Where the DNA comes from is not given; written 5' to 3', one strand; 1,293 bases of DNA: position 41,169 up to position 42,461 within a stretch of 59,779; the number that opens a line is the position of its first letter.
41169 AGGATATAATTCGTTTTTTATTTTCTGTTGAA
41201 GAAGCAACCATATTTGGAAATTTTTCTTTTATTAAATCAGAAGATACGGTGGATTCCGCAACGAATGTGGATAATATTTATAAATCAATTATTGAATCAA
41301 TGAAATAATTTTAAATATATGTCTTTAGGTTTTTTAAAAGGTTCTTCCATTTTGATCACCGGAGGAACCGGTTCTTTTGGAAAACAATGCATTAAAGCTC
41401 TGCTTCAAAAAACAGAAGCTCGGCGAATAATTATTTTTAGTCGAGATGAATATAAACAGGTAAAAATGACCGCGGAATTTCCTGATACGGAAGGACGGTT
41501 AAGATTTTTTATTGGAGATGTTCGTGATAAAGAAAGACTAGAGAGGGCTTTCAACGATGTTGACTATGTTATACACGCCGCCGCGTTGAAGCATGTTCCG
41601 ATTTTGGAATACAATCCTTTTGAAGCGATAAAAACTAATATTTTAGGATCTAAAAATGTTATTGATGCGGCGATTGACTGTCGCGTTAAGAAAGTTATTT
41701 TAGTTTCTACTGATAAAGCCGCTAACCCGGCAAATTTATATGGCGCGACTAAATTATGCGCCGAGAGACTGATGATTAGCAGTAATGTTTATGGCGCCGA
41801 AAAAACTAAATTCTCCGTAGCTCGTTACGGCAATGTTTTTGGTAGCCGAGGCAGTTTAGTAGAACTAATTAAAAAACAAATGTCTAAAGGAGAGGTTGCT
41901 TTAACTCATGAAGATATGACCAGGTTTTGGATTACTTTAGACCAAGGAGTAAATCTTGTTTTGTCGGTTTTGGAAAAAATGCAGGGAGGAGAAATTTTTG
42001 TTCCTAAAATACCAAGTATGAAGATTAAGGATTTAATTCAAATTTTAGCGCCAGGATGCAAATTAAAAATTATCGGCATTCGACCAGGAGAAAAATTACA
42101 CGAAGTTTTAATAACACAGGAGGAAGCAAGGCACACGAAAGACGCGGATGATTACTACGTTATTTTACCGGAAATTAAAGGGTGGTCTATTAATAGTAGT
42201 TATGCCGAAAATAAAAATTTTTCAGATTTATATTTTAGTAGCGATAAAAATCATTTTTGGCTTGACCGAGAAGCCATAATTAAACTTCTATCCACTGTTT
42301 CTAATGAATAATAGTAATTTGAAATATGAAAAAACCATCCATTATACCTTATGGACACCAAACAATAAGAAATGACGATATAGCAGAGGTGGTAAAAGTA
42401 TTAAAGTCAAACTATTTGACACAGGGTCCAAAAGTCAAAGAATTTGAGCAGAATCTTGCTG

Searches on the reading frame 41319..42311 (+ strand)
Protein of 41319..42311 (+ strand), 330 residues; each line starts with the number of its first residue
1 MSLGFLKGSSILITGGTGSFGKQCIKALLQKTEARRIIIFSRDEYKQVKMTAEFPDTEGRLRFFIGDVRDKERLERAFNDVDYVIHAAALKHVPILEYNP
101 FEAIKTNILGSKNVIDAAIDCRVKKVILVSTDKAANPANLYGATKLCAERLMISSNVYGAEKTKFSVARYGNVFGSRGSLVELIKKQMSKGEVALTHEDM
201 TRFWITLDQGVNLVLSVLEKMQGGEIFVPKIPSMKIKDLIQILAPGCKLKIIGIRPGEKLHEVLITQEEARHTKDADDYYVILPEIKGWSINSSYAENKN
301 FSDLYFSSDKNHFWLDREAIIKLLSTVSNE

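Call 4: search_protein_families(library=pfam, proteins=[window:41319-42311:+], max_evalue=0.01)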
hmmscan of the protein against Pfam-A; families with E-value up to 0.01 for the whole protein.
window:41319-42311:+ (330 aa): 13 families
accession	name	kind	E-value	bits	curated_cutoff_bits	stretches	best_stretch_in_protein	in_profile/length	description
PF02719.21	Polysacc_synt_2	-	2.2e-100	336.1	20.2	1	11-282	1-291/293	Polysaccharide biosynthesis protein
PF01370.27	Epimerase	-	2.2e-26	93.2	20.9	1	11-227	1-237/240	NAD dependent epimerase/dehydratase family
PF01073.25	3Beta_HSD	-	1.5e-18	67.2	22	1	12-138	1-123/280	3-beta hydroxysteroid dehydrogenase/isomerase family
PF16363.11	GDP_Man_Dehyd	-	5.7e-18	65.9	27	1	12-177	1-187/332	GDP-mannose 4,6 dehydratase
PF07993.18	NAD_binding_4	-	1.7e-12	47.5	20.1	1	13-136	1-141/258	Male sterility protein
PF04321.23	RmlD_sub_bind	-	1.3e-11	44.5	27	1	10-190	2-169/287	RmlD substrate binding domain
PF13460.12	NAD_binding_10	-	2.7e-11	44.1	27.2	1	15-136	1-103/184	NAD(P)H-binding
PF08659.16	KR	-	3e-09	37.5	22.6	1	10-94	2-95/180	KR domain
PF05368.20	NmrA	-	4.4e-07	30.2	27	1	9-130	3-106/298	NmrA-like family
PF00106.31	adh_short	-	2e-06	27.9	26.6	1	11-151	3-159/195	short chain dehydrogenase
PF03435.24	Sacchrp_dh_NADP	-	0.0004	21.1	25.1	1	11-88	1-76/129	Saccharopine dehydrogenase NADP binding domain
PF01118.30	Semialdhyde_dh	-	0.0017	19.2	26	1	11-125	2-104/121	Semialdehyde dehydrogenase, NAD binding domain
PF01488.26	Shikimate_DH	-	0.0027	18.2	24.3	1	6-116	10-110/138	Shikimate / quinate 5-dehydrogenase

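Call 7: search_protein_families(library=ncbifam, proteins=[window:41319-42311:+], max_evalue=0.001)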
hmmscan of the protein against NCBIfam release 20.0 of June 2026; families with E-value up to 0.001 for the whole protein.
window:41319-42311:+ (330 aa): 38 families (the best 25 are shown)
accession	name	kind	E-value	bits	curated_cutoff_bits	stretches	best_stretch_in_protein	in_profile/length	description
TIGR03589.1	PseB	equivalog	1.5e-136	454.6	407.75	1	6-323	2-323/324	UDP-N-acetylglucosamine 4,6-dehydratase (inverting)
TIGR04130.1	FnlA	equivalog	1.3e-70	237.9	730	1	7-304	3-305/337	UDP-N-acetylglucosamine 4,6-dehydratase/5-epimerase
TIGR04180.1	EDH_00030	hypoth_equivalog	2.8e-18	66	475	1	11-180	1-182/297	NAD-dependent 4,6-dehydratase LegB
TIGR01179.1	galE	equivalog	2.5e-16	59.5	262.3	1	11-177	2-180/332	UDP-glucose 4-epimerase GalE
TIGR01181.1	dTDP_gluc_dehyt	equivalog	3.6e-15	55.9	365.1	1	11-136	2-130/321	dTDP-glucose 4,6-dehydratase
TIGR03466.1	HpnA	hypoth_equivalog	8.6e-12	44.6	367.65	1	11-132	3-114/327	hopanoid-associated sugar epimerase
TIGR02622.1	CDP_4_6_dhtase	equivalog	1.2e-11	44.4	278.45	1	6-136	2-134/352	CDP-glucose 4,6-dehydratase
NF041293.1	G6PDh_Azf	equivalog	5.2e-11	42.4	400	1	10-135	4-119/252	NAD-dependent glucose-6-phosphate dehydrogenase Azf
TIGR02197.1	heptose_epim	equivalog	1.5e-10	40.8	274.6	1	11-177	1-174/316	ADP-glyceromanno-heptose 6-epimerase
TIGR01214.1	rmlD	equivalog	5.7e-10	38.8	224.05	1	11-183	2-162/285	dTDP-4-dehydrorhamnose reductase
NF052578.1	StrlDmthSdmBMthl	equivalog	1.3e-09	38.2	600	1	11-134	3-116/328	sterol demethylase protein SdmB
NF042422.1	oxyalk_red_OleD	equivalog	3e-09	36.7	580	1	11-133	3-112/329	2-alkyl-3-oxoalkanoate reductase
TIGR01746.1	Thioester-redct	subfamily_domain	3.7e-09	36.3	213.35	1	11-142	2-147/371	thioester reductase domain-containing protein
NF007956.0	PRK10675.1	subfamily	6.2e-09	35.4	394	1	11-131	3-124/338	UDP-glucose 4-epimerase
NF042423.1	oxyalk_red_Shew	equivalog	2.9e-08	33.2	580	1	9-132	9-119/331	2-alkyl-3-oxoalkanoate reductase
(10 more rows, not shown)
